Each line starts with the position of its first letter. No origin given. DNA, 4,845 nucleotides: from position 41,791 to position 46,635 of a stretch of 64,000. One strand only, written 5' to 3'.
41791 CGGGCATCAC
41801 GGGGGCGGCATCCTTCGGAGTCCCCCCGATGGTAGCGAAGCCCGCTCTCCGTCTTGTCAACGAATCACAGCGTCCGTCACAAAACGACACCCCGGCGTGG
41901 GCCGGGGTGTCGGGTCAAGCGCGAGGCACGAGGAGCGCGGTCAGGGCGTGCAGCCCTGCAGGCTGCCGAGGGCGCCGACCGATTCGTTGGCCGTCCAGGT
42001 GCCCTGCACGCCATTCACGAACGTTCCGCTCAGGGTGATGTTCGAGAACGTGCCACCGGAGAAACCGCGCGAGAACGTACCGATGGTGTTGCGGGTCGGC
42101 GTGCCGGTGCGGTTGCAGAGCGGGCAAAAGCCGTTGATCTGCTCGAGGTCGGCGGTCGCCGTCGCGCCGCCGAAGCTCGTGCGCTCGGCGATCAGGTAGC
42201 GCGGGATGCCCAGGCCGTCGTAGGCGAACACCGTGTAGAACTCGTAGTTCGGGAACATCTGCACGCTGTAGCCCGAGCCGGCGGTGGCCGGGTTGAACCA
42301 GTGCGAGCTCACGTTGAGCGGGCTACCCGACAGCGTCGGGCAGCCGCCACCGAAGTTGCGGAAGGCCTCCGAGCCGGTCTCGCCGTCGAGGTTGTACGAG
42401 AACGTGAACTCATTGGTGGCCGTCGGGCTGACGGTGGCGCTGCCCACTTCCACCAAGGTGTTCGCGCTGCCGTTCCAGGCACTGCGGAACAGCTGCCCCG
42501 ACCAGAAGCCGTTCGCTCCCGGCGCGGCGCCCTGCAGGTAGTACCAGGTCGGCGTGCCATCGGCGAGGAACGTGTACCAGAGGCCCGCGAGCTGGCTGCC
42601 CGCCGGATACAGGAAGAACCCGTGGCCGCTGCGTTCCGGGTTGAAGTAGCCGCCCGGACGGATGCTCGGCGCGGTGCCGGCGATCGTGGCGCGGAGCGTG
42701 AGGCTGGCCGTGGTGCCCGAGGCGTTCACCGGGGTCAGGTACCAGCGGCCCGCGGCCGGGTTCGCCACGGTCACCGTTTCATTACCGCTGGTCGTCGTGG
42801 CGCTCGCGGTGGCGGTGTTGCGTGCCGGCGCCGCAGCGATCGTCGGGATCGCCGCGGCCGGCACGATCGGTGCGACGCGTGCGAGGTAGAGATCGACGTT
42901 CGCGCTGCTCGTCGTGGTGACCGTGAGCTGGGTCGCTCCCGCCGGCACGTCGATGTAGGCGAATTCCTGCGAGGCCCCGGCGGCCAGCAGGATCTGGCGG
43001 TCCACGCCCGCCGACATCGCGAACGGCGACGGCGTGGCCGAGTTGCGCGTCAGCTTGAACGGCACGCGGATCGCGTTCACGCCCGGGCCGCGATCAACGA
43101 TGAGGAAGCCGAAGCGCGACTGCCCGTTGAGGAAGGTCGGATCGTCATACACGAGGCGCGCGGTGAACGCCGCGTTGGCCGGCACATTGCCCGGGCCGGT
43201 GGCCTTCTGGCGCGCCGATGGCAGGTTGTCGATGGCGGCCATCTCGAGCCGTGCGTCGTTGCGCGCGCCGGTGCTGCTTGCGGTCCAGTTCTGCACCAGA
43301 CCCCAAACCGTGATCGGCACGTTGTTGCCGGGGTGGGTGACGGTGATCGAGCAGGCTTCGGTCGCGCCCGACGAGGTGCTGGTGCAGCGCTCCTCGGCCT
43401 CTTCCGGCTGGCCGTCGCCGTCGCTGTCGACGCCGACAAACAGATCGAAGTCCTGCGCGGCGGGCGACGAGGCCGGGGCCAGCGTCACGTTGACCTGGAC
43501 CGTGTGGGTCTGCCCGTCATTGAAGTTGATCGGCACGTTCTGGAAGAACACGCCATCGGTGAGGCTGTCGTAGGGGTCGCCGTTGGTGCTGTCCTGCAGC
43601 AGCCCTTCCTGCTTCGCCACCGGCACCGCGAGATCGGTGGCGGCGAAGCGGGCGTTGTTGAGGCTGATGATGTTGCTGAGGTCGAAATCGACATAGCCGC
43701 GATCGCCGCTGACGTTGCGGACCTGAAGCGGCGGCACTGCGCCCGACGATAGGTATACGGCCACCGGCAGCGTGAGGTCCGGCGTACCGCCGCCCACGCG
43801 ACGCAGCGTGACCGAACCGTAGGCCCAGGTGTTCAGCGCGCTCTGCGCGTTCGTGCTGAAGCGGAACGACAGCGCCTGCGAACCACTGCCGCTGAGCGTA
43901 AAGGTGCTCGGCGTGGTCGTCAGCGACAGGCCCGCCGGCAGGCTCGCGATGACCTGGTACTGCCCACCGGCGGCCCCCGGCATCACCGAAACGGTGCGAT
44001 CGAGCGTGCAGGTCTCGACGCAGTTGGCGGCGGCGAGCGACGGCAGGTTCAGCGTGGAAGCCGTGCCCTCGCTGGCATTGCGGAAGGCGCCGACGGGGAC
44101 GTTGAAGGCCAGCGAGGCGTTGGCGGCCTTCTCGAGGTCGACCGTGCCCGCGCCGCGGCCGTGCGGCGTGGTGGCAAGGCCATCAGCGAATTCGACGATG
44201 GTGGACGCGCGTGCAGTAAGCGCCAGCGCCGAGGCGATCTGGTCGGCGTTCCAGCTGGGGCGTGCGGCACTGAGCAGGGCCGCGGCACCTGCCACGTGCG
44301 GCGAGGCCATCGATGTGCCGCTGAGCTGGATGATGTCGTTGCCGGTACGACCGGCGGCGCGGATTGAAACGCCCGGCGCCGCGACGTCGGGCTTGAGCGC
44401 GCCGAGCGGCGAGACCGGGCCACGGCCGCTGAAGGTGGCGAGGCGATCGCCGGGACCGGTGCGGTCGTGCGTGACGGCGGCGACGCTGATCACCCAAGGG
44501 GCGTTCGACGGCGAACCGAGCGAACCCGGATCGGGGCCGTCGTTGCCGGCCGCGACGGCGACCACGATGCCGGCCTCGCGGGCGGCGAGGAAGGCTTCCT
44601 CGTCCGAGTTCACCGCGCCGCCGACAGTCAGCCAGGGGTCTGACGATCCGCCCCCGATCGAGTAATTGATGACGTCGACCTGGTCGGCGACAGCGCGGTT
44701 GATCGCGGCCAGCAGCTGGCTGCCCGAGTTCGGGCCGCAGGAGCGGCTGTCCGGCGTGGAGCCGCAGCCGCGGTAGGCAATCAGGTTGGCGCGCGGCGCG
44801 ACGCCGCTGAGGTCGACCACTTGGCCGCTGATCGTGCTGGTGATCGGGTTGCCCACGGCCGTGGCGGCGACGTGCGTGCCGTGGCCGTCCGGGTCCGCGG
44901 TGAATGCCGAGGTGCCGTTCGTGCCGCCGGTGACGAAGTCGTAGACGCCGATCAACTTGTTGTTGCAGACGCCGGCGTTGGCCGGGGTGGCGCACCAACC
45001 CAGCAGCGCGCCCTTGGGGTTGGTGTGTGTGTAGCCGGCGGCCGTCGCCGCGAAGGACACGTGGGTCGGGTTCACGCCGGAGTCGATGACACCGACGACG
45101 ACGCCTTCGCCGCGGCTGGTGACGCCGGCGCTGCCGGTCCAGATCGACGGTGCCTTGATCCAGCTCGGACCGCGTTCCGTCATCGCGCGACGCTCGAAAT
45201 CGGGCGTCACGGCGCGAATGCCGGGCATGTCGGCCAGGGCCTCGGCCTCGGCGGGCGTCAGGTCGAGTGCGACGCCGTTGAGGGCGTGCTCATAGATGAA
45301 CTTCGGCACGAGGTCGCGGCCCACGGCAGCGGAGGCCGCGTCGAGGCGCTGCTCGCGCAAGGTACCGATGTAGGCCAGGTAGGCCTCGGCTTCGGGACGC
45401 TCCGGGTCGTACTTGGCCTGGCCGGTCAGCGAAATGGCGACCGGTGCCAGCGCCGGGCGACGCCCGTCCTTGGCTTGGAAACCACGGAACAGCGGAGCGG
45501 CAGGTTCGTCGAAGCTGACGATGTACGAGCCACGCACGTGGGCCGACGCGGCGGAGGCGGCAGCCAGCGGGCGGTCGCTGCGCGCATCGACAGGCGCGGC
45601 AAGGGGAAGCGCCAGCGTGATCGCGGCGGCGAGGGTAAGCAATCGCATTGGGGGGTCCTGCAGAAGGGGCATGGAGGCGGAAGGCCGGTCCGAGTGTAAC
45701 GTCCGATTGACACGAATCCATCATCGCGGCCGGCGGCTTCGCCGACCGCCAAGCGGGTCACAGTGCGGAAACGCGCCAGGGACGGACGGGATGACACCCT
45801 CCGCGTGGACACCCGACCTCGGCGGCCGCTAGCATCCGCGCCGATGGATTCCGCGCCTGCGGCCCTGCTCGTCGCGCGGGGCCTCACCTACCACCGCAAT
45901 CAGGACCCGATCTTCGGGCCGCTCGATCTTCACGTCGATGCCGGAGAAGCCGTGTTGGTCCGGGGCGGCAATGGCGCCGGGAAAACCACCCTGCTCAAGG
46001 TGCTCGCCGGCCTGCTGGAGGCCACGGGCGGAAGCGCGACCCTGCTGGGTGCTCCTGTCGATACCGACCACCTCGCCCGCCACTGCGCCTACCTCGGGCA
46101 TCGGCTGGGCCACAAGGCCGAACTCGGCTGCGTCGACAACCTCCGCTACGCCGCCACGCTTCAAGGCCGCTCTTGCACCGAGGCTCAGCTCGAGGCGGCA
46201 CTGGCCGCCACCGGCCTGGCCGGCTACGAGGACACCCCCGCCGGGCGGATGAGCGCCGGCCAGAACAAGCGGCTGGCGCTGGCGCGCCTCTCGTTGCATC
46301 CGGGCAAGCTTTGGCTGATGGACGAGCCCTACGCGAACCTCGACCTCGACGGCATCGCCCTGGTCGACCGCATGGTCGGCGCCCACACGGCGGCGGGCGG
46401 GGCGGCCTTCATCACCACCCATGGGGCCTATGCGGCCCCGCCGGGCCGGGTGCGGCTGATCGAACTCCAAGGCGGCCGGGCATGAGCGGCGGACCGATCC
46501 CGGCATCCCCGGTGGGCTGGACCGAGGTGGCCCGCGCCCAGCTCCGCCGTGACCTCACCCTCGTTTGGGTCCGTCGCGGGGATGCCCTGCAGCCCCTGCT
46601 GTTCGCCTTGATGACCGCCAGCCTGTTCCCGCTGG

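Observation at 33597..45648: Three adjacent giant secreted hydrolases and a distant giant adhesin carry the same ~580-aa C-terminal cassette: a tag-defined exoprotein family with no visible partner machinery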

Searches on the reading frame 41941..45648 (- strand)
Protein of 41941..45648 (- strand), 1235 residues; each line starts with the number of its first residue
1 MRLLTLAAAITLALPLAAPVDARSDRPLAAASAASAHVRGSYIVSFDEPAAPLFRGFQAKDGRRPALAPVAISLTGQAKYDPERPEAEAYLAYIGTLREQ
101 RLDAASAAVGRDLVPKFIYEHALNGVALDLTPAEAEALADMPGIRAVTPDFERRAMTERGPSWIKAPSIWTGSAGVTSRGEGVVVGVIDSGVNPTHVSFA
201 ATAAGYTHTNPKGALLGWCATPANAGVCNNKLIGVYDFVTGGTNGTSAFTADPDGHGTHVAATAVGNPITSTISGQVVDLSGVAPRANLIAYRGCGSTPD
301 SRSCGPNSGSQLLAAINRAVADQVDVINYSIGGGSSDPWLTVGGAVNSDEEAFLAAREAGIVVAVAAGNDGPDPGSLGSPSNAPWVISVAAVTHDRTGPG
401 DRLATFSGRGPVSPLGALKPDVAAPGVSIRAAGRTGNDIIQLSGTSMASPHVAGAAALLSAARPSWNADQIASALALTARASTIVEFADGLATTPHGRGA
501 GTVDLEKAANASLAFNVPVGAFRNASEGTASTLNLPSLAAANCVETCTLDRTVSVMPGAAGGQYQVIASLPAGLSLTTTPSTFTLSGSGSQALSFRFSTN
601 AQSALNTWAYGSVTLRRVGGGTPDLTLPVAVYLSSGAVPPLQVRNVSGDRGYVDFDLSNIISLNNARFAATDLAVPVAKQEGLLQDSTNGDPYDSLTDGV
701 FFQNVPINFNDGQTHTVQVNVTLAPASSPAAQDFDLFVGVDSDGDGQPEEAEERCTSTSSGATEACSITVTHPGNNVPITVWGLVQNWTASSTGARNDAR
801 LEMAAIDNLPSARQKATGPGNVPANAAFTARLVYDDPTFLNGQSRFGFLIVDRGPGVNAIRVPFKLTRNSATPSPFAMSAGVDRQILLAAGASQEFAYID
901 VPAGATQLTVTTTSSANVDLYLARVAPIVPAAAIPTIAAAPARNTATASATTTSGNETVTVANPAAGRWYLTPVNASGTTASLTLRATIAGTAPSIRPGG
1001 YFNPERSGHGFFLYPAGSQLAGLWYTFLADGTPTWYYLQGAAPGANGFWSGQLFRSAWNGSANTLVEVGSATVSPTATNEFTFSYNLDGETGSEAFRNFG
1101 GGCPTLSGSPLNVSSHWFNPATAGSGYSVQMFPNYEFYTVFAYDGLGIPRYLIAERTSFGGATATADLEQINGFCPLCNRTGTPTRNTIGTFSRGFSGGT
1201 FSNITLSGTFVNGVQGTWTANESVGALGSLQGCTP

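Call 7: search_protein_families(library=pfam, proteins=[window:41941-45648:-], max_evalue=0.01)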
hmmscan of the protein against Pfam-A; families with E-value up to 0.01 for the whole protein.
window:41941-45648:- (1235 aa): 4 families
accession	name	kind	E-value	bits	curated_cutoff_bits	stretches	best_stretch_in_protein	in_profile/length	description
PF00082.27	Peptidase_S8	-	7.8e-46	157.1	21.8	1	180-489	1-285/288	Subtilase family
PF17766.7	fn3_6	-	5e-08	33.5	26.4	1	533-631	2-99/99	Fibronectin type-III domain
PF04151.21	PPC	-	8.6e-07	30.2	25.9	1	896-971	4-66/70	Bacterial pre-peptidase C-terminal domain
PF05922.21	Inhibitor_I9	-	8.3e-06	26.8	21.2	1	119-155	45-81/82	Peptidase inhibitor I9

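Call 8: search_protein_families(library=ncbifam, proteins=[window:41941-45648:-], max_evalue=0.01)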
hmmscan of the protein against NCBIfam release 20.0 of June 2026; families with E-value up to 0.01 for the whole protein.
window:41941-45648:- (1235 aa): 6 families
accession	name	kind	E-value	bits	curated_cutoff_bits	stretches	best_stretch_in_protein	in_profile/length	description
TIGR03921.1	T7SS_mycosin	equivalog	3.5e-26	92.2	278.75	1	237-512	38-288/353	type VII secretion-associated serine protease mycosin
NF040553.1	SGO_0316_fam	subfamily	3.1e-23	81.5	1400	2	179-391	284-498/1486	SGO_0316/SGO_0317 family LPXTG-anchored serine peptidase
NF040809.1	germ_prot_CspBA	exception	7.2e-08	30.5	1250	1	380-459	399-472/1099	bifunctional germination protease/germinant receptor pseudoprotease CspBA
TIGR03895.1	protease_PatA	subfamily_domain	2.1e-07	30.1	421.05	1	269-480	5-201/606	PatA/PatG family cyanobactin maturation protease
NF033595.1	denti_PrtP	equivalog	9.1e-07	27.9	300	1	354-518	360-511/606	dentilisin complex serine proteinase subunit PrtP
NF049966.1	QH_SP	equivalog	0.0014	18.1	165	0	308-480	72-212/219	subtilisin-like serine protease QhpE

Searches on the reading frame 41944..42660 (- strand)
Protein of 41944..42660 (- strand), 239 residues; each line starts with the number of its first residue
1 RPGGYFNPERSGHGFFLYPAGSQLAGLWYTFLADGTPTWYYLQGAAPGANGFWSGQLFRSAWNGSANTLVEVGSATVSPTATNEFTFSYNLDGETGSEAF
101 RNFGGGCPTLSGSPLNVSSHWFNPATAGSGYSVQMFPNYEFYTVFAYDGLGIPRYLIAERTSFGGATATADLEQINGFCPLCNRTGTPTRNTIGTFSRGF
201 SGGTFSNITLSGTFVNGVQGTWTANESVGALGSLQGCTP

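Call 10: search_protein_families(library=pfam, proteins=[window:41944-42660:-], max_evalue=10)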
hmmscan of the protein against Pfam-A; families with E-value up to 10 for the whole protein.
seq(239 aa): 1 family
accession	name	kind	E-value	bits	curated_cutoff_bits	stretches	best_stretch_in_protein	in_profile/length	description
PF00285.26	Citrate_synt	-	0.35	10.3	27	1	134-156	305-327/357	Citrate synthase, C-terminal domain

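Call 11: search_solved_structures(query=window:41944-42660:-, max_evalue=10)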
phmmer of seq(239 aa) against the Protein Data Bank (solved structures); distinct sequences matched with E-value up to 10: 6.
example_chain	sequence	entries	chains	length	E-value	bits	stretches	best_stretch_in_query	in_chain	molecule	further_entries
2i0w_A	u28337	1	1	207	0.0011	22.1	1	93-196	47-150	Protein NP24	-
8j07_A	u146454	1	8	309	0.0011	22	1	3-43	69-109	Radial spoke head 1 homolog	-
8wzb_F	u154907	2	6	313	0.013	18.6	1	3-43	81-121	Radial spoke head 1 homolog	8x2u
7dmp_A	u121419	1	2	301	0.013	18.5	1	3-43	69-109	Radial spoke head 1 homolog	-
9fqr_Hb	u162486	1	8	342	0.033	17.2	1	3-44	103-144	Probable inactive peptidyl-prolyl cis-trans isomerase-like 6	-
7jts_m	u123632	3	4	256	0.33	13.9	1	4-55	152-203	FAP207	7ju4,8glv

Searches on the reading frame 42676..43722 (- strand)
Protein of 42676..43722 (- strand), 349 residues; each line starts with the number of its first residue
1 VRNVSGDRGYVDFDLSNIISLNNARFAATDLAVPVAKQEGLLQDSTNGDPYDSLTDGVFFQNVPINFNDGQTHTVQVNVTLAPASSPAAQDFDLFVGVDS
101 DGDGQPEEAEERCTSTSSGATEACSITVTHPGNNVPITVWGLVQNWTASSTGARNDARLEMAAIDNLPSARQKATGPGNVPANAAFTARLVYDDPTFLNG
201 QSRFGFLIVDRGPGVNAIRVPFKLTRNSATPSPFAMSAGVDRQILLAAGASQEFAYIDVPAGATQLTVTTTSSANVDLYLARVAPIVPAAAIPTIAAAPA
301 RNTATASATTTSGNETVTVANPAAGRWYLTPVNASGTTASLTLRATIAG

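Call 10: search_protein_families(library=pfam, proteins=[window:42676-43722:-], max_evalue=10)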
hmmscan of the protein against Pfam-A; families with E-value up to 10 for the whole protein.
seq(349 aa): 2 families
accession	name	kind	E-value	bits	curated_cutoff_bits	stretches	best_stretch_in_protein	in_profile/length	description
PF04151.21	PPC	-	8.6e-10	39.8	25.9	2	254-329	4-66/70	Bacterial pre-peptidase C-terminal domain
PF08428.16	Rib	-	0.54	11.4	27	1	49-81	42-74/76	Rib domain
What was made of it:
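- Pfam recognises PPC in two stretches at 39.8 bits (call 10).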

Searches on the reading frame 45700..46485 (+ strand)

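Call 15: search_protein_families(library=pfam, proteins=[window:45700-46485:+], max_evalue=0.001)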
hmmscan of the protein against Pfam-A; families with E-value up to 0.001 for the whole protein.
window:45700-46485:+ (261 aa): 2 families
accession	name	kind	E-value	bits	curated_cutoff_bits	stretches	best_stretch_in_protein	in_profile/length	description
PF00005.33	ABC_tran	-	1.1e-23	84.8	25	1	74-211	3-136/137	ABC transporter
PF13304.12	AAA_21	-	1.1e-05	26.2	27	0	89-107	6-24/304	AAA domain, putative AbiEii toxin, Type IV TA system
